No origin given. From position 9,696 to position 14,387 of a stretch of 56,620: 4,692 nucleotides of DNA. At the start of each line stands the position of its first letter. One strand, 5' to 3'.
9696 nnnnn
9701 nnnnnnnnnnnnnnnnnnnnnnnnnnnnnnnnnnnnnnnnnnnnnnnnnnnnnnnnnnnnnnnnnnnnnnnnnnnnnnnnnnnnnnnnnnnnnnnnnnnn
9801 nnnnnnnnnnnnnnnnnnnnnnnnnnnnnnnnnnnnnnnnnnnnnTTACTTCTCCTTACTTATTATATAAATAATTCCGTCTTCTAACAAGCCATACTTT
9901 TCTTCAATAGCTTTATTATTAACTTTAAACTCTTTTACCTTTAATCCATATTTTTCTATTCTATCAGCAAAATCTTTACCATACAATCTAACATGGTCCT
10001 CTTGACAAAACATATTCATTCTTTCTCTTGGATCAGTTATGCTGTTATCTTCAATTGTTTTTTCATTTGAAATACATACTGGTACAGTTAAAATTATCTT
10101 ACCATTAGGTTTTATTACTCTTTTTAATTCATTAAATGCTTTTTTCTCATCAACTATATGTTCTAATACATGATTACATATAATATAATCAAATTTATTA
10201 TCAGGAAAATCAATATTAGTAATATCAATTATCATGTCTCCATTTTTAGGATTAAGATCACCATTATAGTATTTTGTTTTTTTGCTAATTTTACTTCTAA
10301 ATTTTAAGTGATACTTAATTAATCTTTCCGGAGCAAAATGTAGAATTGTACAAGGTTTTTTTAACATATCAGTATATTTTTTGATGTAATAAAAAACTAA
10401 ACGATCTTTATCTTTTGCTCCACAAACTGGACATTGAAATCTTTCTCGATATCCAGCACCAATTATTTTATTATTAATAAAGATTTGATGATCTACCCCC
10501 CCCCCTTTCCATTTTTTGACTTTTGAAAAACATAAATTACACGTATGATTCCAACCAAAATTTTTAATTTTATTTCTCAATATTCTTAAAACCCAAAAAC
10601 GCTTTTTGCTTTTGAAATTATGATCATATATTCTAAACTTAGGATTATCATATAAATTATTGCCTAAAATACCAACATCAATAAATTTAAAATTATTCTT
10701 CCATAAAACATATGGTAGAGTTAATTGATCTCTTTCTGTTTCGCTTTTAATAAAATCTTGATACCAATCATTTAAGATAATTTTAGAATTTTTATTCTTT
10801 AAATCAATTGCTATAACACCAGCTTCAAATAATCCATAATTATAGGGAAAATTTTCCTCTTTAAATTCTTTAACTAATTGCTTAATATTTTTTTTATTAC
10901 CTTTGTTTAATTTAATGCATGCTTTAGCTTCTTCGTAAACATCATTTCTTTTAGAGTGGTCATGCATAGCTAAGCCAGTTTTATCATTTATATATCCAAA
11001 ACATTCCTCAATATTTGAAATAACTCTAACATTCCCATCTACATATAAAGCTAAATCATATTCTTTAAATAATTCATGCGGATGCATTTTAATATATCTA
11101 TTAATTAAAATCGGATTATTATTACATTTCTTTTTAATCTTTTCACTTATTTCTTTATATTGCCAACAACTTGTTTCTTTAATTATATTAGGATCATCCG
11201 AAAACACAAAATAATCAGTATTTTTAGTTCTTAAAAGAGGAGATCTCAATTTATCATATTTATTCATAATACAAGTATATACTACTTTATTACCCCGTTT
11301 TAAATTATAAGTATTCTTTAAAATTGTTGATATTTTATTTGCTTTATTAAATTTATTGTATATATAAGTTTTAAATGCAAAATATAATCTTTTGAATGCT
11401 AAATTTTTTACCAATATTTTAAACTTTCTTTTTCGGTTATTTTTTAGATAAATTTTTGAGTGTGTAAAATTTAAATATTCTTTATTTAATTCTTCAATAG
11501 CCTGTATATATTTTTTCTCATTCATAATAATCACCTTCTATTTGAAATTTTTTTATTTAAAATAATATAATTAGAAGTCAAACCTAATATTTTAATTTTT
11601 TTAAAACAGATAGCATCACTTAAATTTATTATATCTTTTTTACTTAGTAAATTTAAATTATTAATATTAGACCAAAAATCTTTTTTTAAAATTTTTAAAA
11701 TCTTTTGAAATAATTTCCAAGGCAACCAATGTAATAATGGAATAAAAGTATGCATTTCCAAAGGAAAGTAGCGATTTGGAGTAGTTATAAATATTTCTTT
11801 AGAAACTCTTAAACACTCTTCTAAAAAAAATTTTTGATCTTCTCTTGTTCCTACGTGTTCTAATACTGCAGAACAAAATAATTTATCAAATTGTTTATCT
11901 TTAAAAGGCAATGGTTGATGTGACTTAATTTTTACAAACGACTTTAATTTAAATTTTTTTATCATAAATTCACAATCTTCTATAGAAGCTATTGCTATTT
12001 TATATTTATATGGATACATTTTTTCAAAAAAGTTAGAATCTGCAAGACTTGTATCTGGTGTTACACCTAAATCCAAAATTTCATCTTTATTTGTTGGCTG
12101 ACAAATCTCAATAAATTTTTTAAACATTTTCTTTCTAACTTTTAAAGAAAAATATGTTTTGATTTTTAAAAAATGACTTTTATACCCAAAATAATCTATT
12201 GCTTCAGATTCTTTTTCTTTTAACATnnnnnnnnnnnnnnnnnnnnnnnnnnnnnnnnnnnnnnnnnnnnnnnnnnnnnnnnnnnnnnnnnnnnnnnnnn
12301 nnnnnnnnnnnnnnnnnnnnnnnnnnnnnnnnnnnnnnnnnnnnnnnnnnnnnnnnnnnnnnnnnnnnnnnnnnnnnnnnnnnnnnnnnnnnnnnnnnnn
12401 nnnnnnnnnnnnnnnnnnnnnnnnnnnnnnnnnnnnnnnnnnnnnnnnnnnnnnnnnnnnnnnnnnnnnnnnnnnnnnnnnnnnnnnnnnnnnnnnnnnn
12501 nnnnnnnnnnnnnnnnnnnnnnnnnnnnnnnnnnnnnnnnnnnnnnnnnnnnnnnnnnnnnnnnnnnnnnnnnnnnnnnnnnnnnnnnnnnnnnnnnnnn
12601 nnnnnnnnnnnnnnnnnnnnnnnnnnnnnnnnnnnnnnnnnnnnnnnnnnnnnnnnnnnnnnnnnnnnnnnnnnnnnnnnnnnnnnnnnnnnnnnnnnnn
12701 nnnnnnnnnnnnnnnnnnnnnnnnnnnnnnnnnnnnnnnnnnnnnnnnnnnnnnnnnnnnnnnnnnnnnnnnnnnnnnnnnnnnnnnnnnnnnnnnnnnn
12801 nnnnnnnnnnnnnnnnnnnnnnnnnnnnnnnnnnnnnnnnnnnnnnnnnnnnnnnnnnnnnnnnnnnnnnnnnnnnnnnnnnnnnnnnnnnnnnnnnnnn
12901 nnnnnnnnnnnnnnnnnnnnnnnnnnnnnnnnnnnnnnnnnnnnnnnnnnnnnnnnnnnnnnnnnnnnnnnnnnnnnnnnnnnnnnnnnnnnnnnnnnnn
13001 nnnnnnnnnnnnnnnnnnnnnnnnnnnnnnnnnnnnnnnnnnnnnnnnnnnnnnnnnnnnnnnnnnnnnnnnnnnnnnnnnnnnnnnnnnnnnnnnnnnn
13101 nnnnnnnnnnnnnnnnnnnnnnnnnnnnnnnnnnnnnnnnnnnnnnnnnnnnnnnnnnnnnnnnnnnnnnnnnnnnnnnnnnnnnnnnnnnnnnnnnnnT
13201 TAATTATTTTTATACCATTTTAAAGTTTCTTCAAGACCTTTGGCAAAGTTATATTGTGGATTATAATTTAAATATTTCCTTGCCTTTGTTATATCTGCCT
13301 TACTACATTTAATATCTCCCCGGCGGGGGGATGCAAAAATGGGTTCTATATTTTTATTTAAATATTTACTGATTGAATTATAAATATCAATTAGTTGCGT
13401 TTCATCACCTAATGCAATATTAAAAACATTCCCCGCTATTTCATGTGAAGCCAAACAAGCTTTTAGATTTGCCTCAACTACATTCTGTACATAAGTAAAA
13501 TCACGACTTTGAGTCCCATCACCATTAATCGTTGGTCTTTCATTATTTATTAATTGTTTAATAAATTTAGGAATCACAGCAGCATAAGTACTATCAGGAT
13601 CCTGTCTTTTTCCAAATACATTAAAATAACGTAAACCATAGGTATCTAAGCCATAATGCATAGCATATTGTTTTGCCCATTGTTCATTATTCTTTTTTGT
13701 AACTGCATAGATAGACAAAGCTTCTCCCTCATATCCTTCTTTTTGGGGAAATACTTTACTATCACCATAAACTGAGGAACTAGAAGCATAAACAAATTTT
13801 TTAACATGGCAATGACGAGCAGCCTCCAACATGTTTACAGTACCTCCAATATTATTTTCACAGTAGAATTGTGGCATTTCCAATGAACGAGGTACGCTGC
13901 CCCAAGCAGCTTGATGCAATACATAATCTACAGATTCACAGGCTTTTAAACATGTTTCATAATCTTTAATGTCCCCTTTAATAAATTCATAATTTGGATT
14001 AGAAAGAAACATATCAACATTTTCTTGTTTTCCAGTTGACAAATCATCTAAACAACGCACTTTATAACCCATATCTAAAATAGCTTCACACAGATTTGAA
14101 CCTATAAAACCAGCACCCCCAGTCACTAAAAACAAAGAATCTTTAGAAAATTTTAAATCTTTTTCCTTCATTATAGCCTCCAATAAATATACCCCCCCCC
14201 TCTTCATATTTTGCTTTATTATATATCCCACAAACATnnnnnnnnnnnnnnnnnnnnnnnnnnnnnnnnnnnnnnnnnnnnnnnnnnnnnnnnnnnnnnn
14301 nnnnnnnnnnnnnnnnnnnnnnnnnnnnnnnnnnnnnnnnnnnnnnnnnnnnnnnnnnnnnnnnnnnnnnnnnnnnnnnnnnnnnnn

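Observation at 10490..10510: G10 tract exactly at the GT/methyltransferase domain junction: candidate slipped-strand phase switch that uncouples capping from glycosyl transfer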

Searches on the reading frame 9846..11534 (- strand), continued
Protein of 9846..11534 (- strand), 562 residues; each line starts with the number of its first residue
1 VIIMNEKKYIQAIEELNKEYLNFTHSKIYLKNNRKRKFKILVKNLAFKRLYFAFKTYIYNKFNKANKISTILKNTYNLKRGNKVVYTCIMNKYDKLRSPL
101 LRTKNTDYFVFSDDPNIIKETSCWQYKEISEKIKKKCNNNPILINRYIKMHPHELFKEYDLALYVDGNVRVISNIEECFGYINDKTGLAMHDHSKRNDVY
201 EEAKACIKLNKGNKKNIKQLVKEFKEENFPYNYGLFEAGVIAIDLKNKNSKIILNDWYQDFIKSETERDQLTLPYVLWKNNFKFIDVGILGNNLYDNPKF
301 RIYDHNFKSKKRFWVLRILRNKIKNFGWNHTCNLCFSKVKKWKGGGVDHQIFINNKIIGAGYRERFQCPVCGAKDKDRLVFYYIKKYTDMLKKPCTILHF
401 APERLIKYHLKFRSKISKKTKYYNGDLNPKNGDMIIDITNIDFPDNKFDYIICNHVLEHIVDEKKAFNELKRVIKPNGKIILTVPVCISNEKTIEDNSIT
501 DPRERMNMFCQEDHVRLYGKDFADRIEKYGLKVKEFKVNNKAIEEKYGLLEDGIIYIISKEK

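Call 75: fold_search(model_id=the predicted structure, library=pdb)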
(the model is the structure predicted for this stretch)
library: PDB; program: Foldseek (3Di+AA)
matches with E <= 10: 1484; with E <= 0.001: 706
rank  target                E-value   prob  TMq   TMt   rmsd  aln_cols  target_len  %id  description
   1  1ve3_A                1.3e-08  1.00  0.22  0.53   5.8       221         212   19  Crystal structure of PH0226 protein from Pyrococcus horikoshii OT3 (released 2005-05-24)
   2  3l8d                  1.7e-08  1.00  0.24  0.58   6.9       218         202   17  Crystal structure of methyltransferase from Bacillus Thuringiensis (released 2010-01-12)
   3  6f5z_A                4.6e-08  1.00  0.23  0.51   8.0       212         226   13  Complex between the Haloferax volcanii Trm112 methyltransferase activator and the Hvo_0019 putative methyltransferase (released 2018-07-11)
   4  6f5z_B                5.2e-08  1.00  0.23  0.52   6.7       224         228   11  Complex between the Haloferax volcanii Trm112 methyltransferase activator and the Hvo_0019 putative methyltransferase (released 2018-07-11)
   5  3cc8                  5.5e-08  1.00  0.20  0.48   9.9       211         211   19  Crystal structure of a putative methyltransferase (bce_1332) from bacillus cereus atcc 10987 at 1.64 A resolution (released 2008-03-04)
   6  1ve3_B                6.2e-08  1.00  0.21  0.48   7.1       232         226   16  Crystal structure of PH0226 protein from Pyrococcus horikoshii OT3 (released 2005-05-24)
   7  5cm2_Z                1.1e-07  1.00  0.22  0.59   6.1       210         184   12  Structure of Y. lipolytica Trm9-Trm112 complex, a methyltransferase modifying U34 in the anticodon loop of some tRNAs (released 2015-10-21)
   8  2o57_B                1.2e-07  1.00  0.23  0.43   9.9       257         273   12  Crystal Structure of a putative sarcosine dimethylglycine methyltransferase from Galdieria sulphuraria (released 2006-12-19)
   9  4kri_A                1.3e-07  1.00  0.22  0.28   9.7       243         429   13  Haemonchus contortus Phospholethanolamine N-methyltransferase 2 in complex with phosphomonomethylethanolamine and S-ad (released 2013-09-25)
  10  4ine_A                1.4e-07  1.00  0.21  0.27   9.5       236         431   16  Crystal structure of N-methyl transferase (PMT-2) from Caenorhabditis elegant complexed with S-adenosyl homocysteine a (released 2014-01-15)
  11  4ine_B                2.0e-07  1.00  0.23  0.29   9.2       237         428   17  Crystal structure of N-methyl transferase (PMT-2) from Caenorhabditis elegant complexed with S-adenosyl homocysteine a (released 2014-01-15)
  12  4pne_A                2.0e-07  1.00  0.23  0.43  11.2       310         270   12  Crystal Structure of the [4+2]-Cyclase SpnF (released 2015-02-18)
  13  4kri_B                2.3e-07  1.00  0.22  0.28   9.8       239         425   14  Haemonchus contortus Phospholethanolamine N-methyltransferase 2 in complex with phosphomonomethylethanolamine and S-ad (released 2013-09-25)
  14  5thy_A                2.3e-07  1.00  0.21  0.30   7.0       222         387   12  Crystal structure of SeMet-Substituted CurJ carbon methyltransferase (released 2016-10-19)
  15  8zc7_A                2.4e-07  1.00  0.21  0.41  10.1       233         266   12  Crystallographic analysis of MitM, which catalyzes the post-mitosane modification in mitomycin biosynthesis (released 2024-11-27)
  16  1xxl_A                2.6e-07  1.00  0.22  0.49   9.4       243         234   14  The crystal structure of YcgJ protein from Bacillus subitilis at 2.1 A resolution (released 2004-11-23)
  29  1vl5_C                4.7e-07  1.00  0.20  0.49  11.1       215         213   16  CRYSTAL STRUCTURE OF A PUTATIVE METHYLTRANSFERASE (BH2331) FROM BACILLUS HALODURANS C-125 AT 1.95 A RESOLUTION (released 2004-08-17)
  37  1vl5_A                6.8e-07  1.00  0.18  0.40  10.8       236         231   16  CRYSTAL STRUCTURE OF A PUTATIVE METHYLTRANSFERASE (BH2331) FROM BACILLUS HALODURANS C-125 AT 1.95 A RESOLUTION (released 2004-08-17)
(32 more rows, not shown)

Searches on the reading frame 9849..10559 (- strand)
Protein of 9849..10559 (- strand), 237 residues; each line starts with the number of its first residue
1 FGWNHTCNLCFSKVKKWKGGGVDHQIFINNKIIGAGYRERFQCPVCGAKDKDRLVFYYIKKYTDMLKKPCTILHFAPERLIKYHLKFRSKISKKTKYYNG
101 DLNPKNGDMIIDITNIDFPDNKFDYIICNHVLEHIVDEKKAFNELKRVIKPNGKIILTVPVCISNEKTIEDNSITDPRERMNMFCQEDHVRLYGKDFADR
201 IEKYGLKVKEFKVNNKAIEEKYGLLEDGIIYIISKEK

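Call 84: search_solved_structures(query=window:9849-10559:-, max_evalue=1)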
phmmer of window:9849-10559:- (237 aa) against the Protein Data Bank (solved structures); distinct sequences matched with E-value up to 1: 31.
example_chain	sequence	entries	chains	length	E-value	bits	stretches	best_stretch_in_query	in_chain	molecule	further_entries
4ine_A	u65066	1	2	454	5.7e-06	29.2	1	110-159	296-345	Protein PMT-2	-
4krh_A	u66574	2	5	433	1.1e-05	28.3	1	110-159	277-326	Phosphoethanolamine N-methyltransferase 2 | Phospholethanolamine N-methyltransferase 2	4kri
1xxl_A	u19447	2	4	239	2.3e-05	27.3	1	115-158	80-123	YcgJ protein | ycgJ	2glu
6uak_A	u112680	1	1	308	6.3e-05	25.8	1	110-160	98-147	SAM dependent methyltransferase LahSB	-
5wp5_A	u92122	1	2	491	8.4e-05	25.4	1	110-165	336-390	Phosphomethylethanolamine N-methyltransferase 2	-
3mgg_A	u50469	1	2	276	0.00013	24.8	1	110-156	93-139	Methyltransferase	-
8ys9_A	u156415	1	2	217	0.00018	24.3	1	108-159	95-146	Phosphatidylethanolamine N-methyltransferase/phosphatidyl-N-methylethanolamine N-methyltra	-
5wp4_A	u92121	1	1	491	0.00021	24.1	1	110-162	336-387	Phosphoethanolamine N-methyltransferase 1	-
1ve3_A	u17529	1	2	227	0.00095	21.9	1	95-157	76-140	hypothetical protein PH0226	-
2o57_A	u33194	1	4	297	0.0011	21.7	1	115-175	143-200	putative sarcosine dimethylglycine methyltransferase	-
2avn_A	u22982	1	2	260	0.0017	21.1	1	114-160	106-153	ubiquinone/menaquinone biosynthesis methyltransferase-related protein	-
3cc8_A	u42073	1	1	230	0.0019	20.9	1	112-161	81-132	Putative methyltransferase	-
4iv8_A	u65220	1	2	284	0.0036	20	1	110-163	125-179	Phosphoethanolamine N-methyltransferase,putative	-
3i9f_A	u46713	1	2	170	0.016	17.9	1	108-157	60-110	Putative type 11 methyltransferase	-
4r6w_A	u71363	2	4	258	0.021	17.6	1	112-172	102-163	Phosphoethanolamine N-methyltransferase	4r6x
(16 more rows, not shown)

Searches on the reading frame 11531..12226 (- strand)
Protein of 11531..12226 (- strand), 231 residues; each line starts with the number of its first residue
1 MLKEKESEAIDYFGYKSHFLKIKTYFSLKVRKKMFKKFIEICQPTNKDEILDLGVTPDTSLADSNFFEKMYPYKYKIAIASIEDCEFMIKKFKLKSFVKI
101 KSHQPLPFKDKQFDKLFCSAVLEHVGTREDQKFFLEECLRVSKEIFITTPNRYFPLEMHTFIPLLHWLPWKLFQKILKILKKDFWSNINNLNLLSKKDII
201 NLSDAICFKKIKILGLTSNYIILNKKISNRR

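Call 6: search_protein_families(library=pfam, proteins=[window:11531-12226:-])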
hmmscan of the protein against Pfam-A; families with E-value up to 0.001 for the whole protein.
window:11531-12226:- (231 aa): 1 family
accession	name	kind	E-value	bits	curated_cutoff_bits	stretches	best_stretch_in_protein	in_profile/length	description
PF08241.18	Methyltransf_11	-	2.2e-07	31.9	21.2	1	97-143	46-88/95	Methyltransferase domain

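Call 21: search_protein_families(library=ncbifam, proteins=[window:11531-12226:-], max_evalue=0.00001)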
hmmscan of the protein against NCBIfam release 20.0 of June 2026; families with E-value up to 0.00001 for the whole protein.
window:11531-12226:- (231 aa): 0 families

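Call 26: find_encoding_contigs(protein=window:11531-12226:-, flank=10000, max_places=10)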
Protein window:11531-12226:- (231 aa): 2 contigs read that carry it; 2 places shown.
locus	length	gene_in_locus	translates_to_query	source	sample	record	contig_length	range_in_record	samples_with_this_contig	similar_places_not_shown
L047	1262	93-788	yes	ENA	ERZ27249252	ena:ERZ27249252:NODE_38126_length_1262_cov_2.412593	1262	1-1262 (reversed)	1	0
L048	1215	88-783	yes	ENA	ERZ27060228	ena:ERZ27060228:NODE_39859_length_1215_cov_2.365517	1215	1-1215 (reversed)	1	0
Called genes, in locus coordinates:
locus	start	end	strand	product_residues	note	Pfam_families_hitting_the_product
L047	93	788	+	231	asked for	PF08241:Methyltransf_11 (weak)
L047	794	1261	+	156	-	?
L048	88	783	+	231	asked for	PF08241:Methyltransf_11 (weak)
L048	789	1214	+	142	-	?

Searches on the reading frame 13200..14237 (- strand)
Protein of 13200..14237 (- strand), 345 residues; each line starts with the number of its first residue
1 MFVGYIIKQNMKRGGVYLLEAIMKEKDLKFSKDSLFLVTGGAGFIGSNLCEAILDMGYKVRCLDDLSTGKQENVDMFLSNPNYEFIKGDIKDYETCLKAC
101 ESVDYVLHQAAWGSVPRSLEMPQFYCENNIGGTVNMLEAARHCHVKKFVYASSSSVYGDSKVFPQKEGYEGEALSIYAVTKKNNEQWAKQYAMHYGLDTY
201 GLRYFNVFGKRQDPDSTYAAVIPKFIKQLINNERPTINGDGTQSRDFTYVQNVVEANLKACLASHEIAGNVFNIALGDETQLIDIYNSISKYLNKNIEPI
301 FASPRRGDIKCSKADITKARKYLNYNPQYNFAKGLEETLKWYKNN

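Call 6: search_protein_families(library=pfam, proteins=[window:13200-14237:-])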
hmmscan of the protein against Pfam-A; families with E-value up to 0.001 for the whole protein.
window:13200-14237:- (345 aa): 9 families
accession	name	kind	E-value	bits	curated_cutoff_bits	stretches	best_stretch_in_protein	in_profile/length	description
PF01370.27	Epimerase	-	1.5e-59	201.7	20.9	1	37-275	2-240/240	NAD dependent epimerase/dehydratase family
PF16363.11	GDP_Man_Dehyd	-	3.8e-54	184.8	27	1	37-338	1-332/332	GDP-mannose 4,6 dehydratase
PF01073.25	3Beta_HSD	-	1.9e-28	99.7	22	1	37-261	1-229/280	3-beta hydroxysteroid dehydrogenase/isomerase family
PF02719.21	Polysacc_synt_2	-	1.7e-21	77.1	20.2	1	37-296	2-250/293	Polysaccharide biosynthesis protein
PF05368.20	NmrA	-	1.6e-09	38.3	27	1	33-170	2-125/298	NmrA-like family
PF13460.12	NAD_binding_10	-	3.6e-09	37.2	27.2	1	40-193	1-136/184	NAD(P)H-binding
PF07993.18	NAD_binding_4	-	1.1e-08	35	20.1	1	38-192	1-192/258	Male sterility protein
PF04321.23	RmlD_sub_bind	-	1.4e-07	31.3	27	1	37-256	4-192/287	RmlD substrate binding domain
PF00106.31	adh_short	-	0.00033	20.6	26.6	1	37-103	4-71/195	short chain dehydrogenase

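Call 21: search_protein_families(library=ncbifam, proteins=[window:13200-14171:-], max_evalue=0.00001)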
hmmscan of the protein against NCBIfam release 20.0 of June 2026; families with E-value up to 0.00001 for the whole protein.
window:13200-14171:- (323 aa): 26 families (the best 25 are shown)
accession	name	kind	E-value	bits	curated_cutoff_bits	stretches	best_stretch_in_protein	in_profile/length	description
NF011728.1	PRK15181.1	equivalog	8e-89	298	760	1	14-321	18-338/348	Vi polysaccharide biosynthesis UDP-N-acetylglucosaminuronic acid C-4 epimerase TviC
TIGR04180.1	EDH_00030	hypoth_equivalog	5e-52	176.8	475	1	15-308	2-297/297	NAD-dependent 4,6-dehydratase LegB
TIGR01179.1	galE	equivalog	3e-51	174.2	262.3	1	15-322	3-327/332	UDP-glucose 4-epimerase GalE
TIGR01181.1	dTDP_gluc_dehyt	equivalog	2.2e-49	168.3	365.1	1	14-323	2-314/321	dTDP-glucose 4,6-dehydratase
TIGR02197.1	heptose_epim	equivalog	1.5e-41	142.6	274.6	1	15-322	2-315/316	ADP-glyceromanno-heptose 6-epimerase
NF007956.0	PRK10675.1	subfamily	3.1e-35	121.9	394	1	14-321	3-330/338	UDP-glucose 4-epimerase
NF008360.0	PRK11150.1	equivalog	2e-26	93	452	1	14-321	2-307/310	ADP-glyceromanno-heptose 6-epimerase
NF042422.1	oxyalk_red_OleD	equivalog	1.7e-24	86.8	580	1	15-267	4-246/329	2-alkyl-3-oxoalkanoate reductase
NF007490.0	PRK10084.1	subfamily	1.4e-23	83.5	649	1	15-323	4-337/361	dTDP-glucose 4,6-dehydratase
NF007582.0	PRK10217.1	equivalog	6.6e-21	74.8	698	1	14-323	4-334/355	dTDP-glucose 4,6-dehydratase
TIGR03466.1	HpnA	hypoth_equivalog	4.5e-20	71.8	367.65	1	15-170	4-156/327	hopanoid-associated sugar epimerase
NF042423.1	oxyalk_red_Shew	equivalog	2.1e-19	69.8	580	1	13-253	10-239/331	2-alkyl-3-oxoalkanoate reductase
TIGR02622.1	CDP_4_6_dhtase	equivalog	5.3e-17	62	278.45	1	13-322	6-332/352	CDP-glucose 4,6-dehydratase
NF008872.0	PRK11908.1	equivalog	9.8e-16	57.7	294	1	15-256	5-255/349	bifunctional UDP-4-keto-pentose/UDP-xylose synthase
TIGR01472.1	gmd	equivalog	2.7e-15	56.5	415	1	15-269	4-266/342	GDP-mannose 4,6-dehydratase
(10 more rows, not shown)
